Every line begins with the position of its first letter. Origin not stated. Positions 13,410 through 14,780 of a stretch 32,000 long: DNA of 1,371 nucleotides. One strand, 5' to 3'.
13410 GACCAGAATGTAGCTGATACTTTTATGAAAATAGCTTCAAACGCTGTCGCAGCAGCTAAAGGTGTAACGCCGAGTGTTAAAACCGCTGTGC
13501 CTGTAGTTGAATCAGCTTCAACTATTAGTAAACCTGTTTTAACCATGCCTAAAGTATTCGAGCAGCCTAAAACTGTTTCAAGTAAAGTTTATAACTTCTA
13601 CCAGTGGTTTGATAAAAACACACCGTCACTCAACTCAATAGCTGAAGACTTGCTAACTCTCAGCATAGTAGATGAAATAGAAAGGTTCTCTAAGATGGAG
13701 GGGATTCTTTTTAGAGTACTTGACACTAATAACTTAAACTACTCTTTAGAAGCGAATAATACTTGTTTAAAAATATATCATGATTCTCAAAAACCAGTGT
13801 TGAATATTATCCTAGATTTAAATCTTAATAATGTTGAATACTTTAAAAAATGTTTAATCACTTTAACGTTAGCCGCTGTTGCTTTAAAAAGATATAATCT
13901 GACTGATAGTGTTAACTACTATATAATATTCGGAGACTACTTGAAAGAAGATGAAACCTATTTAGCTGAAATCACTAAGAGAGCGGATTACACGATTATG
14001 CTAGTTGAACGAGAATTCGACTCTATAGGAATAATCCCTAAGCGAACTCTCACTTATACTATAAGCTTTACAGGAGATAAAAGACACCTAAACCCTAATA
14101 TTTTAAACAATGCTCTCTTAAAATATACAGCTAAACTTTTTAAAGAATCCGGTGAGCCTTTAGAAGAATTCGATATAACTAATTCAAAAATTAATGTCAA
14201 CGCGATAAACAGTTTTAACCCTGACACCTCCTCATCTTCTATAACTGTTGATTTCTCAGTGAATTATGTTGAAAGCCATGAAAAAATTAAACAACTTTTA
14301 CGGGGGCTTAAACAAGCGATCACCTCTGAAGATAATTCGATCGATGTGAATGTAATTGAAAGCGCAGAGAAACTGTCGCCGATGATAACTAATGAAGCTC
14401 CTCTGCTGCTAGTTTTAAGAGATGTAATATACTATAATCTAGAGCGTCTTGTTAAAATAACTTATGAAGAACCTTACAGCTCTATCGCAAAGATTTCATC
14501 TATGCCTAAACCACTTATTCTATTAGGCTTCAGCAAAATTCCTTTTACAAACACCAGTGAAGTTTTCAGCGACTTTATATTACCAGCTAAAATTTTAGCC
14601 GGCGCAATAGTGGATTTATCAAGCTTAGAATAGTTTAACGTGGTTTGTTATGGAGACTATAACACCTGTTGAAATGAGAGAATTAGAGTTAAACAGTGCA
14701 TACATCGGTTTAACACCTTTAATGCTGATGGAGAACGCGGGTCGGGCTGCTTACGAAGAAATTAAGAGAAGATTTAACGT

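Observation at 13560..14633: Small GTPase carries a C-terminal domain resembling a catalytically dead M20 (ArgE/DapE/LysK-type) peptidase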

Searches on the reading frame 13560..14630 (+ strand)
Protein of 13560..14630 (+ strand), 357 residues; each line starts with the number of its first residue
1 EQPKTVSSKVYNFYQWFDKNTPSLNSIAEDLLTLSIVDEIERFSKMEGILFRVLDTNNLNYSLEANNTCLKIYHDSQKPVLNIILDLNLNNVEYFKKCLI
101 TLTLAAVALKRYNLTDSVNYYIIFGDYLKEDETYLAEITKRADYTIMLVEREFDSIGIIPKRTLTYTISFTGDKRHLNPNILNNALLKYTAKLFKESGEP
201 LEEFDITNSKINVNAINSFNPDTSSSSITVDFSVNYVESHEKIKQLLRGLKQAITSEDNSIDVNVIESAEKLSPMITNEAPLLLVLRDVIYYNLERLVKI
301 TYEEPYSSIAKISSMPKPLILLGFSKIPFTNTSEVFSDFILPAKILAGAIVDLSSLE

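Call 3: search_protein_families(library=pfam, proteins=[window:13560-14630:+], max_evalue=10)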
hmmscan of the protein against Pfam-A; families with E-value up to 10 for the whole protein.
window:13560-14630:+ (357 aa): 1 family
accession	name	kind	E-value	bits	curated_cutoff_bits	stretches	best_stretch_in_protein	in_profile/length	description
PF24573.1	HEAT_DAAF5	-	0.092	12.9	31.9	1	241-289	61-109/194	Dynein axonemal assembly factor 5, HEAT-repeat domain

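Call 4: search_protein_families(library=ncbifam, proteins=[window:13560-14630:+], max_evalue=10)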
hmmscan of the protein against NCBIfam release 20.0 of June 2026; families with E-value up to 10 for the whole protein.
window:13560-14630:+ (357 aa): 1 family
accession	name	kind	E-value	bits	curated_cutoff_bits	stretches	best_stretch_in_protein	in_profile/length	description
NF005816.0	PRK07682.1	equivalog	0.052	12.2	620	1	282-327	196-236/390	aminotransferase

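Call 5: search_solved_structures(query=window:13560-14630:+, max_evalue=10, show_alignments=2)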
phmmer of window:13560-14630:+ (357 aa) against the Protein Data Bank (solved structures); distinct sequences matched with E-value up to 10: 2.
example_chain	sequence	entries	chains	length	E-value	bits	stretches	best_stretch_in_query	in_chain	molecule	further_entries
9eho_SS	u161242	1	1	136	0.68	12.3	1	151-233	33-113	Small ribosomal subunit protein eS17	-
5zc2_B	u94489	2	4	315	0.77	12.2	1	75-129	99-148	p-hydroxyphenylacetate 3-hydroxylase, reductase component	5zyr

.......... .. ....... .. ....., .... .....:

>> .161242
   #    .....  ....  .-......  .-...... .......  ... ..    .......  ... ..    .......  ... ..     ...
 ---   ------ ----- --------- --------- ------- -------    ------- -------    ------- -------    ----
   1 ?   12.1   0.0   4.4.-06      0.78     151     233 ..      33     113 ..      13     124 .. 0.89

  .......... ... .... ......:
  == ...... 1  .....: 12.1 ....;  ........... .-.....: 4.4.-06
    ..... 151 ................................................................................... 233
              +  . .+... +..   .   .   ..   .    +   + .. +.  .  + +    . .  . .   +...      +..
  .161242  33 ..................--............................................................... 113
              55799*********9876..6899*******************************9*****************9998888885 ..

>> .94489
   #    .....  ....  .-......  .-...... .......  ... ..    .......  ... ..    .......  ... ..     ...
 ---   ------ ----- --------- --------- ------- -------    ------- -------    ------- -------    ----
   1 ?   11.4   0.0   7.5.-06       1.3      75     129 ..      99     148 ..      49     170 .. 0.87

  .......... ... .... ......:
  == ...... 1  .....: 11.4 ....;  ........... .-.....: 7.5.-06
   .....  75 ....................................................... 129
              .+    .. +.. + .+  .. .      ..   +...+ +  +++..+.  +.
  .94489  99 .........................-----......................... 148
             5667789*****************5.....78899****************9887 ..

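Call 6: find_homologous_proteins(query=window:13560-14630:+, max_evalue=0.001)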
Query window:13560-14630:+ (357 aa): 5 proteins with E <= 0.001 among 4699 candidates.
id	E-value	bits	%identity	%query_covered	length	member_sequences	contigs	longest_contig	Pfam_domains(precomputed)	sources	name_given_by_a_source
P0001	5.1e-224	760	100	100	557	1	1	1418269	PF01926.30,PF00025.28,PF08477.20,PF04670.19,PF00071.29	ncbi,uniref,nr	ncbi:MAG: GTP-binding protein [Candidatus Odinarchaeum yellowstonii]|uniref:GTP-binding protein n=1 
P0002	4.9e-170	583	100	78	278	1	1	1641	-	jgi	jgi:hypothetical protein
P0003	7.5e-169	579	76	100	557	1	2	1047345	PF01926.30,PF00025.28,PF08477.20,PF04670.19,PF00071.29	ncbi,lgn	-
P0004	4.8e-168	577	73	100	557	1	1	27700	PF01926.30,PF00025.28,PF08477.20,PF00071.29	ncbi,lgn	-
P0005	1.3e-140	486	63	99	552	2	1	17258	PF00025.28,PF08477.20,PF00071.29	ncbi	ncbi:MAG: Rab family GTPase [Candidatus Odinarchaeota archaeon]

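Call 24: predict_structure(alignment_id=A2)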
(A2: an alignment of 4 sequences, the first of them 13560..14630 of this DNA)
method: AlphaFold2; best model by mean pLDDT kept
length: 357 residues; sequences in the alignment: 4
mean_pLDDT: 58.0   pTM: 0.49
mean pLDDT of the five models: 58.0, 54.2, 53.8, 49.9, 49.5
residues with pLDDT >= 90: 0; 70-90: 109; 50-70: 127; < 50: 121
segments of 3 or more residues with pLDDT < 50: 1-6, 127-161, 196-209, 272-281, 304-357
pLDDT, mean of each block of 10 residues (from residue 1): 42 71 80 75 78 88 71 65 54 68 77 66 54 46 38 33 72 63 67 50 40 68 76 57 74 73 74 40 55 60 47 39 38 29 26 29
secondary structure, 60 per line:
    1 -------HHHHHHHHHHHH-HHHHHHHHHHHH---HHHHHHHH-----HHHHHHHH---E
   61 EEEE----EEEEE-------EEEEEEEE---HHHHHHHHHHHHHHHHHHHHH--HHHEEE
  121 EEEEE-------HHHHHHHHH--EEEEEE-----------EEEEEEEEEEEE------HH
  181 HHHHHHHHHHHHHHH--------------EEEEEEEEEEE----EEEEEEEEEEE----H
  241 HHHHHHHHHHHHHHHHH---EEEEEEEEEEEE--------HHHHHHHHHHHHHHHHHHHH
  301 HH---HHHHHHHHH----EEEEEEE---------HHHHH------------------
elements in order: H8-19 H21-32 H36-43 H49-56 E60-64 E69-73 E81-88 H92-112 E118-125 H133-141 E144-149 E161-172 H179-195 E210-220 E225-235 H240-257 E261-272 H281-302 H306-314 E319-325 H335-339

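Call 28: fold_search(model_id=the predicted structure, library=pdb)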
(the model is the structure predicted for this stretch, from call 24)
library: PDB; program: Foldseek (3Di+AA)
matches with E <= 10: 1056; with E <= 0.001: 107
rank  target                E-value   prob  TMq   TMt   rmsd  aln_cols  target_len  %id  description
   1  7uoi                  1.6e-07  1.00  0.24  0.23  19.4       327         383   12  Crystallographic structure of DapE from Enterococcus faecium (released 2023-04-12)
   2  6xj5_G                2.8e-07  1.00  0.27  0.25  18.8       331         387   14  Carboxypeptidase G2 modified with a versatile bioconjugate for metalloprotein design (released 2021-06-30)
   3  6xj5_D                6.1e-07  1.00  0.26  0.24  18.2       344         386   12  Carboxypeptidase G2 modified with a versatile bioconjugate for metalloprotein design (released 2021-06-30)
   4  3ram_A                6.5e-07  1.00  0.25  0.23  19.8       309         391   11  Crystal structure of HmrA (released 2011-05-25)
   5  1cg2_A                6.5e-07  1.00  0.25  0.23  17.6       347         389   12  CARBOXYPEPTIDASE G2 (released 1997-12-24)
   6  3ram_B                6.9e-07  1.00  0.25  0.23  19.6       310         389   10  Crystal structure of HmrA (released 2011-05-25)
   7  6xj5_F                7.3e-07  1.00  0.26  0.25  19.1       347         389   13  Carboxypeptidase G2 modified with a versatile bioconjugate for metalloprotein design (released 2021-06-30)
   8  6xj5_A                7.7e-07  1.00  0.26  0.24  18.4       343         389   13  Carboxypeptidase G2 modified with a versatile bioconjugate for metalloprotein design (released 2021-06-30)
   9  6xj5_B                7.7e-07  1.00  0.25  0.23  18.1       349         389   12  Carboxypeptidase G2 modified with a versatile bioconjugate for metalloprotein design (released 2021-06-30)
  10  3ram_C                1.2e-06  1.00  0.23  0.21  19.2       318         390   11  Crystal structure of HmrA (released 2011-05-25)
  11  5k8m_C                1.6e-06  1.00  0.27  0.24  19.4       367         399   13  Apo 5-nitroanthranilate aminohydrolase (released 2016-10-05)
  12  3ic1_A                1.7e-06  1.00  0.23  0.22  17.2       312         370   12  Crystal structure of zinc-bound succinyl-diaminopimelate desuccinylase from Haemophilus influenzae (released 2009-09-22)
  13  5k8m_D                1.7e-06  1.00  0.26  0.24  19.4       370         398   13  Apo 5-nitroanthranilate aminohydrolase (released 2016-10-05)
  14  3isz_B                2.7e-06  1.00  0.23  0.23  17.1       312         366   12  Crystal structure of mono-zinc form of succinyl-diaminopimelate desuccinylase from Haemophilus influenzae (released 2009-11-10)
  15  5k8o_A                2.7e-06  1.00  0.26  0.22  19.4       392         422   13  Mn2+/5NSA-bound 5-nitroanthranilate aminohydrolase (released 2016-10-05)
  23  4q7a_A                7.5e-06  1.00  0.22  0.22  15.0       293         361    8  Crystal Structure of N-acetyl-ornithine/N-acetyl-lysine Deacetylase from Sphaerobacter thermophilus (released 2014-07-02)
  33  4q7a_C                1.1e-05  1.00  0.21  0.21  17.4       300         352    8  Crystal Structure of N-acetyl-ornithine/N-acetyl-lysine Deacetylase from Sphaerobacter thermophilus (released 2014-07-02)
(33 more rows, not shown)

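Call 31: search_solved_structures(query=A2, max_evalue=10)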
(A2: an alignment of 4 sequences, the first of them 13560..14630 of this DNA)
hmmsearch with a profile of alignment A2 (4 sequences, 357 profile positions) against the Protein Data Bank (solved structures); distinct sequences matched with E-value up to 10: 5.
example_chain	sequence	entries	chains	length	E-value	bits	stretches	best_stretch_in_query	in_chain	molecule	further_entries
2ipa_A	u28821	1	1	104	0.06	15.6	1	217-288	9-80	Thioredoxin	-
2voc_A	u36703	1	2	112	0.074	15.3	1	217-288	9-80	THIOREDOXIN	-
4doh_A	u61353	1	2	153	0.11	14.7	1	237-320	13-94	Interleukin-20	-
2gzy_A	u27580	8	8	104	0.13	14.5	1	217-288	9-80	Thioredoxin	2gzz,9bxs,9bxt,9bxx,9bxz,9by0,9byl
8q6o_M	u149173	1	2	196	1.9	10.6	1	239-301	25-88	DNA replication complex GINS protein PSF1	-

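Call 48: search_protein_representatives(alignment_id=A2)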
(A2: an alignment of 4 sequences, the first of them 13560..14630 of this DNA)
Query: 4 sequences, 357 profile positions. Proteins with E-value up to 0.001 (for the whole library): 3; up to 1e-10: 3; up to 1e-30: 3. The best 3 are listed.
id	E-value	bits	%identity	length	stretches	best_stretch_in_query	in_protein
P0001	6.3e-209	709.6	-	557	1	1-357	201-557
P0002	4.0e-161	552.4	-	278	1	80-357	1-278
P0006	1.7e-38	149.0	-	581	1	1-354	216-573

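Call 50: search_protein_families(library=pfam, proteins=[P0006], max_evalue=1)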
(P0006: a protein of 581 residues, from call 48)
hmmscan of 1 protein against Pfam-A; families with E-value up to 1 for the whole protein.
P0006 (581 aa): 11 families
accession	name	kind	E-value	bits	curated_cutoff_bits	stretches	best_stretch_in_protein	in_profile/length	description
PF00071.28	Ras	-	1.6e-52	177.8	21.6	1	10-167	1-160/162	Ras family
PF08477.19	Roc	-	5.6e-35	120.6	27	1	10-124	1-119/119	Ras of Complex, Roc, domain of DAPkinase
PF00025.27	Arf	-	6.4e-16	58.8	22.3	1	9-147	15-146/174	ADP-ribosylation factor family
PF04670.18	Gtr1_RagA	-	3.6e-07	30.3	22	1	10-135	1-133/232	Gtr1/RagA G protein conserved region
PF01926.29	MMR_HSR1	-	7.5e-06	26.5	21.9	1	10-122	1-113/113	50S ribosome-binding GTPase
PF03193.22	RsgA_GTPase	-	0.0013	19.1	30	1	82-157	23-98/174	RsgA GTPase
PF05783.17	DLIC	-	0.0046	16.3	19.7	1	10-95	27-112/471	Dynein light intermediate chain (DLIC)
PF00009.33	GTP_EFTU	-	0.011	15.7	26.5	1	52-141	64-150/188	Elongation factor Tu GTP binding domain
PF02421.24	FeoB_N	-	0.022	14.7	27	0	113-157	105-150/156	Ferrous iron transport protein B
PF16897.10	MMR_HSR1_Xtn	-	0.033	14.6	35.2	1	107-157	49-94/106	C-terminal region of MMR_HSR1 domain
PF10662.15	PduV-EutP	-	0.1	12.8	21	1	10-48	3-39/143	Ethanolamine utilisation - propanediol utilisation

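Call 52: list_cluster_members(proteins=[P0006, P0003, P0004, P0005])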
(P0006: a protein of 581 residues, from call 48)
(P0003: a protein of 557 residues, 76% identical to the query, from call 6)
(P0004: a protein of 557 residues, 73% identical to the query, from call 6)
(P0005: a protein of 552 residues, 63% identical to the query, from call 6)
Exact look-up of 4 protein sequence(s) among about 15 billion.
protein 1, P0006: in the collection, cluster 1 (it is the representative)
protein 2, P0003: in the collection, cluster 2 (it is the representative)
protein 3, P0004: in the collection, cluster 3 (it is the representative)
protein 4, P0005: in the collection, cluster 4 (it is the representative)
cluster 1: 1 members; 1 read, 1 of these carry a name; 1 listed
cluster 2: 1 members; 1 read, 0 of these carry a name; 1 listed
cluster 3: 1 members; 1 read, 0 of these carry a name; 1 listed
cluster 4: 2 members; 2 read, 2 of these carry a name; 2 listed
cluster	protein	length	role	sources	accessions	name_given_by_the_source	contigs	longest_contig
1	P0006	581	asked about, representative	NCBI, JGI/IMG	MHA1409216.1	MAG: GTP-binding protein [Candidatus Odinarchaeia archaeon]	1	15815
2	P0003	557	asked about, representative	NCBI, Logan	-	-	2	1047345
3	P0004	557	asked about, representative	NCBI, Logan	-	-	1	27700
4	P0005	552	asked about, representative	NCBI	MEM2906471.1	MAG: Rab family GTPase [Candidatus Odinarchaeota archaeon]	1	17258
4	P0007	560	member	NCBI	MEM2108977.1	MAG: Rab family GTPase [Candidatus Odinarchaeota archaeon]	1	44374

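Call 54: find_encoding_contigs(protein=P0006, flank=8000, max_places=2)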
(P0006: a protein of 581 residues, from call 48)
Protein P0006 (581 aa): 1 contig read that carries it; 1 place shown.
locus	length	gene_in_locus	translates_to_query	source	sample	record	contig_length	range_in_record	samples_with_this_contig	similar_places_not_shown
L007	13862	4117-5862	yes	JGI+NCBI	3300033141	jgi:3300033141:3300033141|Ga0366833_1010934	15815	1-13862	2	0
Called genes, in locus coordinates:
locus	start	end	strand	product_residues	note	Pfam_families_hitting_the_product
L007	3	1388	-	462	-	?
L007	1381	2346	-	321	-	PF00389:2-Hacid_dh, PF07991:KARI_N (faint), PF02826:2-Hacid_dh_C, PF03446:NAD_binding_2 (weak)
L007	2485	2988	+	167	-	PF01842:ACT (weak), PF13291:ACT_4, PF26798:ACT_10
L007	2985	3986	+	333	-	PF03447:NAD_binding_3 (weak), PF00742:Homoserine_dh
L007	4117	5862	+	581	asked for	PF00025:Arf, PF00071:Ras, PF01926:MMR_HSR1 (weak), PF04670:Gtr1_RagA (weak), PF08477:Roc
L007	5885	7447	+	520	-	PF03853:YjeF_N, PF02110:HK (faint), PF01256:Carb_kinase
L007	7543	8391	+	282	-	-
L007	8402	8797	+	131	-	-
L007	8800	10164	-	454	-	PF02878:PGM_PMM_I, PF02879:PGM_PMM_II, PF02880:PGM_PMM_III, PF00408:PGM_PMM_IV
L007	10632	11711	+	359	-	PF00571:CBS, PF07991:KARI_N (faint), PF01210:NAD_Gly3P_dh_N, PF03446:NAD_binding_2 (weak), PF03807:F420_oxidored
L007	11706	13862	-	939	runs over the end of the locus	PF00133:tRNA-synt_1, PF09334:tRNA-synt_1g, PF13603:tRNA-synt_1_2, PF01406:tRNA-synt_1e (weak), PF09334:tRNA-synt_1g, PF08264:Anticodon_1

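Call 55: find_encoding_contigs(protein=P0005, flank=8000, max_places=2)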
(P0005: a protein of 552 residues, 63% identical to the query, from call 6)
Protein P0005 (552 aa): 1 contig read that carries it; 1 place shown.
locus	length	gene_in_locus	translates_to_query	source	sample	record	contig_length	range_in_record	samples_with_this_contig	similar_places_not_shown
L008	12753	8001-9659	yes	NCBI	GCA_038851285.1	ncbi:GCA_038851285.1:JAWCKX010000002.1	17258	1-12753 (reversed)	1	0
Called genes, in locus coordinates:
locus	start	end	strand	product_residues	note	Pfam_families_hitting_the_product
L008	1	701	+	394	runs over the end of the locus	PF07690:MFS_1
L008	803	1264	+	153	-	PF00416:Ribosomal_S13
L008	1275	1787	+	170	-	PF00163:Ribosomal_S4 (weak), PF01479:S4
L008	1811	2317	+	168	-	PF00411:Ribosomal_S11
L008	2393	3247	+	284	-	PF00149:Metallophos (weak), PF12850:Metallophos_2 (weak)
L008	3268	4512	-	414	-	PF04455:Saccharop_dh_N, PF21571:ArgZ-like_C_1st, PF21570:ArgZ-like_C_2nd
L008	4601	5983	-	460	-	PF13660:DUF4147, PF05161:MOFRL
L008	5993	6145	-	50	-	-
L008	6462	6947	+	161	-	PF01842:ACT, PF13291:ACT_4 (weak), PF26798:ACT_10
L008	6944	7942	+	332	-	PF03447:NAD_binding_3, PF00742:Homoserine_dh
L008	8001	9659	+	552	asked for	PF00025:Arf, PF00071:Ras, PF08477:Roc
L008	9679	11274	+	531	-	PF03853:YjeF_N, PF01256:Carb_kinase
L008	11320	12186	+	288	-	-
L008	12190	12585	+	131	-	PF03259:Robl_LC7 (faint)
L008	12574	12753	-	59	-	PF00408:PGM_PMM_IV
